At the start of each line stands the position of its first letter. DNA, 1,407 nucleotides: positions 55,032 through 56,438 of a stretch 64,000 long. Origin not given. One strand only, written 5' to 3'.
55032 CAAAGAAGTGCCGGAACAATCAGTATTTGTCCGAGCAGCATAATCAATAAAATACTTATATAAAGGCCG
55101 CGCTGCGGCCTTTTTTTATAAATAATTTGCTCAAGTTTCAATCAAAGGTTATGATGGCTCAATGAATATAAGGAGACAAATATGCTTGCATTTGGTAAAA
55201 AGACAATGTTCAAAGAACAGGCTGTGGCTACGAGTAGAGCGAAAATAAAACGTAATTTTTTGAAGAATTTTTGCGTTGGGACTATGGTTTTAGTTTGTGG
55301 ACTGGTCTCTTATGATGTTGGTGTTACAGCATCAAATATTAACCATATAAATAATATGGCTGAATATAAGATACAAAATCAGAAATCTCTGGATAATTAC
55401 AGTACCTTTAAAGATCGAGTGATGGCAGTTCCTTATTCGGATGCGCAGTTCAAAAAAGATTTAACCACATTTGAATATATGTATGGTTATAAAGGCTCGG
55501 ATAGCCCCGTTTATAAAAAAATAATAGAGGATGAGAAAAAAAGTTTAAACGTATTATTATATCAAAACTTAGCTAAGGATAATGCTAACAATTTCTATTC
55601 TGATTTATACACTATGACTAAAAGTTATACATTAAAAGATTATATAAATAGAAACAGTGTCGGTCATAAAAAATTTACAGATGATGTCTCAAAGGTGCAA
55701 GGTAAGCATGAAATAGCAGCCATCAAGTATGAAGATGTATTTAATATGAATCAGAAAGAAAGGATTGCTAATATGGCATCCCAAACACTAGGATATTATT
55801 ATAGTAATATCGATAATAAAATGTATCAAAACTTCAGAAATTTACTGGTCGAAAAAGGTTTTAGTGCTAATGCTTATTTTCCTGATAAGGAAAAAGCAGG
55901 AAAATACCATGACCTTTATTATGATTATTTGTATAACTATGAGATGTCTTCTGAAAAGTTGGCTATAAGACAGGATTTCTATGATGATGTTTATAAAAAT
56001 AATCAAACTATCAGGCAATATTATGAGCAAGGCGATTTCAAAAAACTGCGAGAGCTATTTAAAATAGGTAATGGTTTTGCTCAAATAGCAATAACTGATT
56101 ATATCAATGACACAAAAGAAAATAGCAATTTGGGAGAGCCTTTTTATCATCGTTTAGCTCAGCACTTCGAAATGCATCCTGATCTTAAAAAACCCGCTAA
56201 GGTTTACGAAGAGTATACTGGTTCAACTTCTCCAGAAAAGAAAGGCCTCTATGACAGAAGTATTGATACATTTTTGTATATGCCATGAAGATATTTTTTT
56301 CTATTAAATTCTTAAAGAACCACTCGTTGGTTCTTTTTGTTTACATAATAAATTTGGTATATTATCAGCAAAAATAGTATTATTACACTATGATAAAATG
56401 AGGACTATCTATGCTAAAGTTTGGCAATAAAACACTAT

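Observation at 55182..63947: Six tandem, diverging paralogues of a signal-anchored protein, followed by a 656-aa ORF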

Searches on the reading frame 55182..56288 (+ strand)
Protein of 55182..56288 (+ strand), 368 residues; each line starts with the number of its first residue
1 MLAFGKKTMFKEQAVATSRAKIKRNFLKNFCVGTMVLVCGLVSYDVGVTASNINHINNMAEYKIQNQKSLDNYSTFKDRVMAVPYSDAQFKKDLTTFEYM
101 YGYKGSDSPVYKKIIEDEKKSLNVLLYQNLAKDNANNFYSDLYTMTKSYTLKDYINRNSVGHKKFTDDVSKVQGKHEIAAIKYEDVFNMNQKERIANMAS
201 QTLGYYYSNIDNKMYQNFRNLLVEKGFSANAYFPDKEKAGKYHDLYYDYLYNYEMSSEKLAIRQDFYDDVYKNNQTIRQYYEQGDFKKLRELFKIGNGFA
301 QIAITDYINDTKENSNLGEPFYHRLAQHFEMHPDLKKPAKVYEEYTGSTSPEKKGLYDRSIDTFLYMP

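Call 4: search_protein_families(library=pfam, proteins=[window:55182-56288:+], max_evalue=1)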
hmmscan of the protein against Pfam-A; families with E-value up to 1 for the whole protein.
window:55182-56288:+ (368 aa): 0 families

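Call 5: search_protein_families(library=phrogs, proteins=[window:55182-56288:+], max_evalue=0.01)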
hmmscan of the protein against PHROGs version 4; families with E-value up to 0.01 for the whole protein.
window:55182-56288:+ (368 aa): 0 families

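Call 11: find_homologous_proteins(query=A1, max_evalue=0.001)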
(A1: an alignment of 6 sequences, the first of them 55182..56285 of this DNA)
Query A1 (6 sequences) (368 aa, profile of the alignment): 17 proteins with E <= 0.001 among 5025 candidates.
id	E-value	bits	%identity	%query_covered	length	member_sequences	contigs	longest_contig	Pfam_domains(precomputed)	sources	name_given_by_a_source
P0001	1.9e-141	490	41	100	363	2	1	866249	-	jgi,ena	-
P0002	1.1e-139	484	95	100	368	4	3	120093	-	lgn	-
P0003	2.4e-124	434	41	100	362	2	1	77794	-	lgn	-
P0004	3.8e-123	430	40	100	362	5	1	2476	-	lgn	-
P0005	1.3e-120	422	42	100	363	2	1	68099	-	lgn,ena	-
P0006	8.4e-120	419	41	100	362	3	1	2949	-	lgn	-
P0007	2.3e-118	414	42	100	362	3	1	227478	-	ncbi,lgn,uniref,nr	ncbi:hypothetical protein [Serratia sp. Se-RSBMAAmG]|uniref:hypothetical protein n=1 Tax=Serratia sp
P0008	2.1e-107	378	30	27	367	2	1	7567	-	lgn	-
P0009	2.3e-100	355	31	27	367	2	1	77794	-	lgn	-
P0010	2.8e-100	355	25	83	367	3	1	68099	-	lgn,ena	-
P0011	1.4e-99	352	23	83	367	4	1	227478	-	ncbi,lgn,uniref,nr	ncbi:hypothetical protein [Serratia sp. Se-RSBMAAmG]|uniref:hypothetical protein n=1 Tax=Serratia sp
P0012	1.4e-98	349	25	82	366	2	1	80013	-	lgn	-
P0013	4.1e-98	348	23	83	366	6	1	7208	-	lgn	-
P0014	1.5e-94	336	25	83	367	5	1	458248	-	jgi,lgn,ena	-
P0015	2.1e-73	266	33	97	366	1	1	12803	-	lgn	-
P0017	4.1e-73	265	36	98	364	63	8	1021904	-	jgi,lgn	-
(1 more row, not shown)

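Call 13: find_encoding_contigs(protein=P0007, flank=10000, max_places=3)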
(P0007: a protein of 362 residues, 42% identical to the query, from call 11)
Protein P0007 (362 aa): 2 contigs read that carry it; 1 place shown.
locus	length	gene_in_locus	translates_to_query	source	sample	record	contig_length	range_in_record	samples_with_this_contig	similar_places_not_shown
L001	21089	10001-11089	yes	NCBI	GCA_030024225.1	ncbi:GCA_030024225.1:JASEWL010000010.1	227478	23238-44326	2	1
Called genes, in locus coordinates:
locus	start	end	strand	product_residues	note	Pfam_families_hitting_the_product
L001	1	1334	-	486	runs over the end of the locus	-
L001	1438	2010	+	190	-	-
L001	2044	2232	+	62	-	-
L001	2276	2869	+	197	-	-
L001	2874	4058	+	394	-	-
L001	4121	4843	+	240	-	-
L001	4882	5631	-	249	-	-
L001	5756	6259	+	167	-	-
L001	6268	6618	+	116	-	-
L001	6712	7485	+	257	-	-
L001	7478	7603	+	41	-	-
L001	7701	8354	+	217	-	-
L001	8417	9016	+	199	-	-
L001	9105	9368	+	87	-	-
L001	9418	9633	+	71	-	-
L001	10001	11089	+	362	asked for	-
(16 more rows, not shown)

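Call 14: find_encoding_contigs(protein=P0001, flank=10000, max_places=3)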
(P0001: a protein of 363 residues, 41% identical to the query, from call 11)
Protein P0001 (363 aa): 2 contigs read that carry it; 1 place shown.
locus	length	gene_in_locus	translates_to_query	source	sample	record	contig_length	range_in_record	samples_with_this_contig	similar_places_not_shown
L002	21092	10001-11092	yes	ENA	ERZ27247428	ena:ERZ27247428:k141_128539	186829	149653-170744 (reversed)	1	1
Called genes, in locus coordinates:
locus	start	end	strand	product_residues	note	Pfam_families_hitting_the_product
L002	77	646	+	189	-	-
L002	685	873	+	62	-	-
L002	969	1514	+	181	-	-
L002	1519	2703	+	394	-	-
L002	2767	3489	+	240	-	-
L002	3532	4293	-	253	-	-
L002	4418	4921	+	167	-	-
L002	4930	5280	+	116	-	-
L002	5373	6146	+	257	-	-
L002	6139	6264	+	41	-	-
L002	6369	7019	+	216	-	-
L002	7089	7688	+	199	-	-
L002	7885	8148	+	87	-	-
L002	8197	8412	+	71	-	-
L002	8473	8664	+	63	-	-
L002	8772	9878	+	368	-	-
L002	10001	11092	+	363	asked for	-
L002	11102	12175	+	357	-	-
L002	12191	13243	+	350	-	-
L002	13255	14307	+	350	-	-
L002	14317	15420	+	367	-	-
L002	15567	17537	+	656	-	-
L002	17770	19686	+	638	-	-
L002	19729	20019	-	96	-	-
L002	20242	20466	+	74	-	-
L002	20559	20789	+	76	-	-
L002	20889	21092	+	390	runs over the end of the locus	PF14284:PcfJ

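Call 15: find_encoding_contigs(protein=P0017, flank=10000, max_places=4)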
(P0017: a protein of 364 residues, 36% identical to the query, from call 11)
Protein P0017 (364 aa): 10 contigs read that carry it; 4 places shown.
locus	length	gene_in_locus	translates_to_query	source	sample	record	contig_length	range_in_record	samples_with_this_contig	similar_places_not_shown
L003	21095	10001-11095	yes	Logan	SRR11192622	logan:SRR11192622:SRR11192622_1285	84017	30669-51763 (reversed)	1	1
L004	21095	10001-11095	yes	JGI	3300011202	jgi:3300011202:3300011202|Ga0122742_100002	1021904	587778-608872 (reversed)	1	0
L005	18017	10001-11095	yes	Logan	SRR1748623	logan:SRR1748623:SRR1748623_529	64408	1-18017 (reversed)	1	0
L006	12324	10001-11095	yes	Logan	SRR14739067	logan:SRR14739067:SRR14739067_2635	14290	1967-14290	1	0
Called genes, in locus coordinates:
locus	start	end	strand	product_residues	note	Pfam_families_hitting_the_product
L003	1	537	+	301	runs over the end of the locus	-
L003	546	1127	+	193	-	-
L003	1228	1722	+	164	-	-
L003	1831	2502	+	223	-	PF13365:Trypsin_2 (weak)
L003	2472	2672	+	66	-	-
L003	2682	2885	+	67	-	-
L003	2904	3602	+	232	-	-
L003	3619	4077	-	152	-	-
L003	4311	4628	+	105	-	-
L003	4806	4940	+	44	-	-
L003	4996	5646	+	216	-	-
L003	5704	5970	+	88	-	-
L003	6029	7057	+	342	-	-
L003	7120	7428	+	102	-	-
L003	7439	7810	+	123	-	PF26820:Phage_T4_Y00F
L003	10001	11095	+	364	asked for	-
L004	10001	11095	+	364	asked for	-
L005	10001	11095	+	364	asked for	-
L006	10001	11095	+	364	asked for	-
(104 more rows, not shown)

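Call 19: search_solved_structures(query=A1, max_evalue=1)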
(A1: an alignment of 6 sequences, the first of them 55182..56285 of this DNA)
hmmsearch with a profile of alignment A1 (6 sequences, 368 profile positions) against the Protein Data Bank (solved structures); distinct sequences matched with E-value up to 1: 4.
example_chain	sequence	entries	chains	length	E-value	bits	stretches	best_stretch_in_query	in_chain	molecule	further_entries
4dgw_B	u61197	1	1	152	0.012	18.4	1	93-179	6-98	Pre-mRNA-splicing factor PRP21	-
5nrl_V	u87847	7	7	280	0.059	16.2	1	93-178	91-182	Pre-mRNA-splicing factor PRP21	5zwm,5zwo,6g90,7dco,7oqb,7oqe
7u1h_A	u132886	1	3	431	0.094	15.5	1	141-220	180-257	Allergen Len c 1.0101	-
6rx3_A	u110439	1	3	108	0.36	13.6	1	228-273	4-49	Syncytin-2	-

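Call 52: search_protein_families(library=padloc, proteins=[L002:17770-19683:+], max_evalue=0.1)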
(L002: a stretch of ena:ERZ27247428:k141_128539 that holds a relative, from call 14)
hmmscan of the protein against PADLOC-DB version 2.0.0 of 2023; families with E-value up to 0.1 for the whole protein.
L002:17770-19683:+ (638 aa): 0 families

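Call 53: search_protein_families(library=ncbifam, proteins=[L002:17770-19683:+], max_evalue=0.1)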
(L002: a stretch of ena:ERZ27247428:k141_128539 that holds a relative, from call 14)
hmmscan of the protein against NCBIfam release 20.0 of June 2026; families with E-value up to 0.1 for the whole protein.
L002:17770-19683:+ (638 aa): 0 families
